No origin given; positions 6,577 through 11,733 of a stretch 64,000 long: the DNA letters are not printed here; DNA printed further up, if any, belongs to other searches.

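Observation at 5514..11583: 1618-aa fusion of a carbohydrate-esterase-like domain, FG-GAP repeats and the PVC dehydrogenase/HEAT/CxxCH heme-binding architecture, followed by a C39-like peptidase gene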

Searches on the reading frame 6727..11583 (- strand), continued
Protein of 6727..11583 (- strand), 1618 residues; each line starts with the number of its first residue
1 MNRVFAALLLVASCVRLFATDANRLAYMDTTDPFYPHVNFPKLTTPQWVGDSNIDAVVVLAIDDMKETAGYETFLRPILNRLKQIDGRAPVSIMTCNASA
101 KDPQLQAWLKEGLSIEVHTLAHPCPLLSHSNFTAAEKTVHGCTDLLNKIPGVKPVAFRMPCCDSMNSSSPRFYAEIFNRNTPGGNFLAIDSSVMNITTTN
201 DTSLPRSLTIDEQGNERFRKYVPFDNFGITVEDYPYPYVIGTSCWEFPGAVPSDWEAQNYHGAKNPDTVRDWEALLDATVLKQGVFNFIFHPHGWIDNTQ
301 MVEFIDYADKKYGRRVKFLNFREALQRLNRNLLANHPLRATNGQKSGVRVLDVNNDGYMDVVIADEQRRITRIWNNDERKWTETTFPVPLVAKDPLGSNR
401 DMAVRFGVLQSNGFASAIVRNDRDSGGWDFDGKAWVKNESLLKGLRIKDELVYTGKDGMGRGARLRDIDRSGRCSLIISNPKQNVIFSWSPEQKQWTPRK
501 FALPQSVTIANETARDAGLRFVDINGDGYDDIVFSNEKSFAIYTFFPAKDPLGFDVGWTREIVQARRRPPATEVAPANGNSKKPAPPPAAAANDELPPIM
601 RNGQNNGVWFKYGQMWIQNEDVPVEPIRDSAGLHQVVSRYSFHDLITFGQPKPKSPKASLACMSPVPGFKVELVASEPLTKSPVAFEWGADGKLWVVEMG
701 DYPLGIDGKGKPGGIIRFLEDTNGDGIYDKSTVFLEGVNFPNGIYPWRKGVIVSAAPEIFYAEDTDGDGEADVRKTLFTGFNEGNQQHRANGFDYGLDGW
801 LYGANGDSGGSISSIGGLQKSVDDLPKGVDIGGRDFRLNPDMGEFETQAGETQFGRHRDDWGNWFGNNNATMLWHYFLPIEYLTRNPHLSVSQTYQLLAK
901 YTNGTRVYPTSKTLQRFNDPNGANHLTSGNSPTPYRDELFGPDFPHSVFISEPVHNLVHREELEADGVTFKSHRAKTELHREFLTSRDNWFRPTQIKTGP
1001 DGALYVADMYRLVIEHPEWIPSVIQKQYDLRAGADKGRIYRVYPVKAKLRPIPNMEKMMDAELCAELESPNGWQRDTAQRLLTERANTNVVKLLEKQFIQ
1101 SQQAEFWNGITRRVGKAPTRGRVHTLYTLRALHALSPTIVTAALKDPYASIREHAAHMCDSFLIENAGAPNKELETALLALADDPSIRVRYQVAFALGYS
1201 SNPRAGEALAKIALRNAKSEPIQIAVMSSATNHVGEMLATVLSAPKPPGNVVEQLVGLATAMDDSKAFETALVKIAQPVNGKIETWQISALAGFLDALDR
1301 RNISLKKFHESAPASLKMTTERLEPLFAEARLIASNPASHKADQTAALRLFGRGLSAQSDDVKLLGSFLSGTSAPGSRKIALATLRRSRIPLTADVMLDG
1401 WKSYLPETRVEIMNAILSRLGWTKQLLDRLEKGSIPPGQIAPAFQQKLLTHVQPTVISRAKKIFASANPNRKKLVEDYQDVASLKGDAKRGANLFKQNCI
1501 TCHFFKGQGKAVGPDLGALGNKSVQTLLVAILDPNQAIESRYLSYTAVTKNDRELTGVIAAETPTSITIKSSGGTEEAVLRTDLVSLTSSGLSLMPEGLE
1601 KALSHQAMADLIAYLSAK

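Call 21: find_encoding_contigs(protein=P0009, flank=10000, max_places=2)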
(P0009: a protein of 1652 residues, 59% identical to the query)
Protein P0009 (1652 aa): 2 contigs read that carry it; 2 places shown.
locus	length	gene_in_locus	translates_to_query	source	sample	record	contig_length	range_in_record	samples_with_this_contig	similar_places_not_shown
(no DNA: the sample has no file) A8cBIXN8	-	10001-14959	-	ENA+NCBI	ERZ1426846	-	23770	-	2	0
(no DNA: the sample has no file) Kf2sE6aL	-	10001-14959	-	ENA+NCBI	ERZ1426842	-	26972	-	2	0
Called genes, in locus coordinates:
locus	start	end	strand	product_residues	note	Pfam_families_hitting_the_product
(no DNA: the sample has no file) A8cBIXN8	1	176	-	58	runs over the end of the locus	-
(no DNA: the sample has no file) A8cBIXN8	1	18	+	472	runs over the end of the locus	PF00672:HAMP, PF00512:HisKA, PF02518:HATPase_c, PF14501:HATPase_c_5 (faint)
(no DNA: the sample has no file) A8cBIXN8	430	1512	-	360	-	-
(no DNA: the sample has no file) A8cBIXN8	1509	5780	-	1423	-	PF18884:TSP3_bac (faint)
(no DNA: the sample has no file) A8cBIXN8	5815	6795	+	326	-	PF07508:Recombinase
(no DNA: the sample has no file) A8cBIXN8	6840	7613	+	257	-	PF08543:Phos_pyr_kin, PF00294:PfkB (faint)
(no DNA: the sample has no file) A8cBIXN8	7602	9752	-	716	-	PF13089:PP_kinase_N, PF02503:PP_kinase, PF17941:PP_kinase_C_1, PF13091:PLDc_2 (faint), PF13090:PP_kinase_C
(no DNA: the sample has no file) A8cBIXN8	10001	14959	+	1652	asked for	PF13517:FG-GAP_3 (faint), PF23500:DUF7133, PF02985:HEAT (faint), PF13646:HEAT_2 (weak)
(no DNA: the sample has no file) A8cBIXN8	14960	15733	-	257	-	PF01025:GrpE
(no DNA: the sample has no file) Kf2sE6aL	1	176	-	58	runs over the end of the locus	-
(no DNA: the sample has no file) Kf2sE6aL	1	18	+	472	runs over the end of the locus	PF00672:HAMP, PF00512:HisKA, PF02518:HATPase_c, PF14501:HATPase_c_5 (faint)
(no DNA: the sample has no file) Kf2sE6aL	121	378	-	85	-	-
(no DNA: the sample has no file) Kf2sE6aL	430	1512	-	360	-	-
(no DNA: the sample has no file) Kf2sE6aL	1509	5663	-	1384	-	PF18884:TSP3_bac (faint)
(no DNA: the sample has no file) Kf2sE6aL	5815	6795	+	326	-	PF07508:Recombinase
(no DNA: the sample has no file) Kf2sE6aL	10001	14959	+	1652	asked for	PF13517:FG-GAP_3 (faint), PF23500:DUF7133, PF02985:HEAT (faint), PF13646:HEAT_2 (weak)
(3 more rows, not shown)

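Call 22: search_solved_structures(query=window:6727-11583:-, max_evalue=1)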
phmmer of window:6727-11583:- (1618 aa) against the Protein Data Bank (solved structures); distinct sequences matched with E-value up to 1: 89 (the best 60 are shown).
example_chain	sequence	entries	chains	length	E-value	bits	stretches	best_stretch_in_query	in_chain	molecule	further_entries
7zs0_A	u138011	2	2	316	2.8e-08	35.2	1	1497-1616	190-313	Hypothetical (Diheme) protein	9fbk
7zs1_A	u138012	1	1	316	1.9e-07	32.4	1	1497-1615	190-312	Hypothetical (Diheme) protein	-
7zs2_A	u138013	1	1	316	2.6e-07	32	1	1497-1615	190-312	Hypothetical (Diheme) protein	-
6hwh_M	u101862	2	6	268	0.00021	22.3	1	1483-1532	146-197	Cytochrome bc1 complex cytochrome c subunit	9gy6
8ovc_O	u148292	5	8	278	0.00023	22.2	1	1483-1532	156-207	Cytochrome bc1 complex cytochrome c subunit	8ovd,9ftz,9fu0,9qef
6adq_C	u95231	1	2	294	0.00027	22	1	1483-1532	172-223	Cytochrome bc1 complex cytochrome c subunit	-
7rh5_O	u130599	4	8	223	0.00034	21.7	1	1483-1532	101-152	Cytochrome bc1 complex cytochrome c subunit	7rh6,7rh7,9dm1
7e1v_O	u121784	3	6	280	0.00078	20.5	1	1482-1547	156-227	Cytochrome bc1 complex cytochrome c subunit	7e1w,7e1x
8hcr_C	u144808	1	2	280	0.00078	20.5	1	1482-1547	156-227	Cytochrome bc1 complex cytochrome c subunit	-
1rap_A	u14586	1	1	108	0.0012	19.8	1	1485-1526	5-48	REP A2 ISO-1-CYTOCHROME C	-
9wcx_U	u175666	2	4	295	0.004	18.1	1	1482-1514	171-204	Cytochrome bc1 complex cytochrome c subunit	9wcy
1fhb_A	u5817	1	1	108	0.0047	17.9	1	1485-1527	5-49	FERRICYTOCHROME C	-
2b10_B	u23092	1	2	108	0.0064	17.4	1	1485-1526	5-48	Cytochrome c iso-1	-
7q21_C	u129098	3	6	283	0.0074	17.2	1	1483-1514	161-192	Cytochrome bc1 complex cytochrome c subunit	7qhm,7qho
5kpf_A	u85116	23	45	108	0.0075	17.2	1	1485-1526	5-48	Cytochrome c iso-1 | Cyc1p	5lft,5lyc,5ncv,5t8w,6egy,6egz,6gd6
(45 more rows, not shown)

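Call 35: list_cluster_members(proteins=[window:6727-11583:-, window:5514-6662:-])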
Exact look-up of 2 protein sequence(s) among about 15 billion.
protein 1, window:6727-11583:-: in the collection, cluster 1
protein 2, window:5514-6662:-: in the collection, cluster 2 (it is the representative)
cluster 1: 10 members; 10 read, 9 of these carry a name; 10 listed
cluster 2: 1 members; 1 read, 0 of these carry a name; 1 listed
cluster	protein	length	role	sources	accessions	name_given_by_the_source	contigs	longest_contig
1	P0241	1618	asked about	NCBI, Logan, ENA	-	-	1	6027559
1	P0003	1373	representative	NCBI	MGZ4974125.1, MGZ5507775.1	MAG: PVC-type heme-binding CxxCH protein, partial [Limisphaerales bacterium]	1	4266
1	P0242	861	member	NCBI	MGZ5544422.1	MAG: PVC-type heme-binding CxxCH protein, partial [Limisphaerales bacterium]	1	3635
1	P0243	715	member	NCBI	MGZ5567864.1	MAG: DUF7133 domain-containing protein, partial [Limisphaerales bacterium]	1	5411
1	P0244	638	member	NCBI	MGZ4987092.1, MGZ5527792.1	MAG: DUF7133 domain-containing protein, partial [Limisphaerales bacterium]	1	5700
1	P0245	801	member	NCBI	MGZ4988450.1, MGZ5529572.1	MAG: PVC-type heme-binding CxxCH protein, partial [Limisphaerales bacterium]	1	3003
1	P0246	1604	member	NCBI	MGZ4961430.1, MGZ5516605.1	MAG: PVC-type heme-binding CxxCH protein [Limisphaerales bacterium]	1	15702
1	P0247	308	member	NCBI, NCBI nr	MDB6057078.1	MAG: hypothetical protein JWO95_922, partial [Verrucomicrobiales bacterium] | hypothetical protein [Verrucomicrobiales bacterium]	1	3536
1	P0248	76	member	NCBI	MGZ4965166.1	MAG: hypothetical protein ACXWC8_21635, partial [Limisphaerales bacterium]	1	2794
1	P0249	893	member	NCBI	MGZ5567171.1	MAG: PVC-type heme-binding CxxCH protein, partial [Limisphaerales bacterium]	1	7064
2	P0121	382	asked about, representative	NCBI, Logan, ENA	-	-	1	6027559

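Call 89: search_protein_families(library=pfam, proteins=[L006:8531-9832:+, L005:14758-17511:+], max_evalue=1)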
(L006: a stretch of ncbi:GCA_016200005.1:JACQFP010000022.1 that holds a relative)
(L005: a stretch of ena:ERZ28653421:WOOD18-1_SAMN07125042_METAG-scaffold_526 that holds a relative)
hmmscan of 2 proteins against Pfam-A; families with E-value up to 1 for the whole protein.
L006:8531-9832:+ (433 aa): 1 family
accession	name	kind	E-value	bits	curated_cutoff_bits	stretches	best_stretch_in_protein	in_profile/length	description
PF04734.18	Ceramidase_alk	-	3.2e-16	59.5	32.1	1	6-207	1-208/509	Neutral/alkaline non-lysosomal ceramidase, N-terminal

L005:14758-17511:+ (917 aa): 1 family
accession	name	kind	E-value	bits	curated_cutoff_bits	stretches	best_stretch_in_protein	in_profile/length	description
PF02838.20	Glyco_hydro_20b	-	0.0019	19.4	26.1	1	253-343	16-101/124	Glycosyl hydrolase family 20, domain 2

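Call 98: find_related_loci(query=A7, collection=metagenome_contigs, flank=10000)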
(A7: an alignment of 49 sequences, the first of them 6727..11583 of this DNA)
Query A7 (1618 aa) in metagenome_contigs; peptide patterns used: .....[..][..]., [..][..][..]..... (x = any residue, [..] = any of these).
600 stretches matched a pattern (row limit reached: there are more); 503 encode a relative of the query (tblastn E <= 1e-3); the best 80 are kept; 80 distinct loci.
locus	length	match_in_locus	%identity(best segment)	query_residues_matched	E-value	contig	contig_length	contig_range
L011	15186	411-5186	54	21-1618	0e+0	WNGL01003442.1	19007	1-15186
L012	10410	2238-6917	54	4-1615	0e+0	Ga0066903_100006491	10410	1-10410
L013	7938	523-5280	53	3-1618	0e+0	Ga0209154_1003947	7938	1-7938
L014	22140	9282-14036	54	5-1617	0e+0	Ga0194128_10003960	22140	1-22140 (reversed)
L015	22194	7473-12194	54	22-1618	0e+0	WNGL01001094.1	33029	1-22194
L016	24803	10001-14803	53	3-1606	0e+0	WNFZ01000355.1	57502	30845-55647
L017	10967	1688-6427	52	4-1618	0e+0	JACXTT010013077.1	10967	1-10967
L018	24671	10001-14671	53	21-1617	0e+0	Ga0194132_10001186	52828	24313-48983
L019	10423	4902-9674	52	1-1618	0e+0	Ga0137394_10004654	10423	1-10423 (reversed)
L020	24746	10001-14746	53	7-1616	0e+0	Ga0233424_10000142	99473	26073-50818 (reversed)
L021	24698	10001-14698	52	8-1615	0e+0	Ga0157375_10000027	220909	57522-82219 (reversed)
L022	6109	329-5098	51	1-1618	0e+0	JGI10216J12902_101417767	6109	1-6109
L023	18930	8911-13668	51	4-1618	0e+0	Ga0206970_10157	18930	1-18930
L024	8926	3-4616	52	43-1618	0e+0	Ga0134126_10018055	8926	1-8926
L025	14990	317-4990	51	4-1616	0e+0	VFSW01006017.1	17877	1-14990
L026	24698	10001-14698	52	16-1618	0e+0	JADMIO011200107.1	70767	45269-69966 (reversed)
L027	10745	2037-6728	52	18-1618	0e+0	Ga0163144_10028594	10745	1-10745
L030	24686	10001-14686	50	3-1618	0e+0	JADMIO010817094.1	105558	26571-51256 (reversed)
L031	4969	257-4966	51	7-1618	0e+0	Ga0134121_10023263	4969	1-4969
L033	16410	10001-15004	50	1-1618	0e+0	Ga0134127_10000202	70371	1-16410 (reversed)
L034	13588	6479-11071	49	17-1618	0e+0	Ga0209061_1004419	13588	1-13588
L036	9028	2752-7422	49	17-1618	0e+0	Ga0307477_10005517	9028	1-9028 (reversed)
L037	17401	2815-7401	48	19-1618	0e+0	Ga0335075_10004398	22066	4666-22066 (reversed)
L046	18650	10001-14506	48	22-1618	0e+0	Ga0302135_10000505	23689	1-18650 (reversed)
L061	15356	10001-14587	49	19-1618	0e+0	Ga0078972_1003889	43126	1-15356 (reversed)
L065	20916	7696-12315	49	7-1618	0e+0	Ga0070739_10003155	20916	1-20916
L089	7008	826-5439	43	19-1618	0e+0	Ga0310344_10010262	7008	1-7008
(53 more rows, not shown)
